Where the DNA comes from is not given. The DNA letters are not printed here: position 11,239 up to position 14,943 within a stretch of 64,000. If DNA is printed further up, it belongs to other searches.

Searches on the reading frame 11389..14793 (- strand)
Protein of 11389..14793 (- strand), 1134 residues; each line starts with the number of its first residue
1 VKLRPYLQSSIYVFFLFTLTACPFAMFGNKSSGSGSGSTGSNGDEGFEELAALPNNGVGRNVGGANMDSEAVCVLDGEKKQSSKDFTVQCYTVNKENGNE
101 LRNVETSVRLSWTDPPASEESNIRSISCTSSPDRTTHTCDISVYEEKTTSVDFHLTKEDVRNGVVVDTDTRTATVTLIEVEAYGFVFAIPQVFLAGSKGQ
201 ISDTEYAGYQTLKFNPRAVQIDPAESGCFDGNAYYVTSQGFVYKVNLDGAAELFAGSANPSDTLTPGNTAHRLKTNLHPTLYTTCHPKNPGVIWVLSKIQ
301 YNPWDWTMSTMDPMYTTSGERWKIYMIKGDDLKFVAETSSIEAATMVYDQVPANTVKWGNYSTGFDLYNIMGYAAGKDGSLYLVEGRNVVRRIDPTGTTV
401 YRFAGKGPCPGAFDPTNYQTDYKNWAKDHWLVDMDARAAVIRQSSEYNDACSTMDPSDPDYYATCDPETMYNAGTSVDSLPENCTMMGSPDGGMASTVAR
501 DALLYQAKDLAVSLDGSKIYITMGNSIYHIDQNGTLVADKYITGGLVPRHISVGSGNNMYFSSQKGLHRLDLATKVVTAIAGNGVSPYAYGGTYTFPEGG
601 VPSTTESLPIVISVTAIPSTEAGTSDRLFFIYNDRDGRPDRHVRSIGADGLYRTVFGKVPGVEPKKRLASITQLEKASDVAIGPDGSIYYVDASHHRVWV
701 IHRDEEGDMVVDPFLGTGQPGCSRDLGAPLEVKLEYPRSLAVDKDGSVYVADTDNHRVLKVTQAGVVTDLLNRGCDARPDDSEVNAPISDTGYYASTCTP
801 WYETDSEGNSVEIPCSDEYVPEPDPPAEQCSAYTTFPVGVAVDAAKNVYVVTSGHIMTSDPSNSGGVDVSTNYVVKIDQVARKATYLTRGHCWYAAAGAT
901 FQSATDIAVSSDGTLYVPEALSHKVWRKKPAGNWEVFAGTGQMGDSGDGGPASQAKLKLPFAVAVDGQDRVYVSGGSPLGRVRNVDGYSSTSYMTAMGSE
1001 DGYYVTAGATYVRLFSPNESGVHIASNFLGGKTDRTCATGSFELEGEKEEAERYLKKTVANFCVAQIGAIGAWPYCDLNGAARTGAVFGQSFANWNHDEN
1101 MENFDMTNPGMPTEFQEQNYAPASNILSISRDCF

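Call 13: search_protein_families(library=pfam, proteins=[window:11389-14793:-], max_evalue=0.001)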
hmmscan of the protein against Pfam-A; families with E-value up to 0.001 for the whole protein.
window:11389-14793:- (1134 aa): 4 families
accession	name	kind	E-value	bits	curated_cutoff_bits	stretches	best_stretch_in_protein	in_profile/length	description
PF25021.1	TEN_NHL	-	3.5e-21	76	27.1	4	912-982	83-166/357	Teneurin NHL domain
PF01436.27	NHL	-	1.9e-17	62.8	20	1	735-760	2-27/28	NHL repeat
PF06739.17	SBBP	-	2.4e-06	27.8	20.5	0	736-751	14-29/38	Beta-propeller repeat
PF08450.18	SGL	-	0.00021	21.4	26.3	0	681-770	140-219/246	SMP-30/Gluconolactonase/LRE-like region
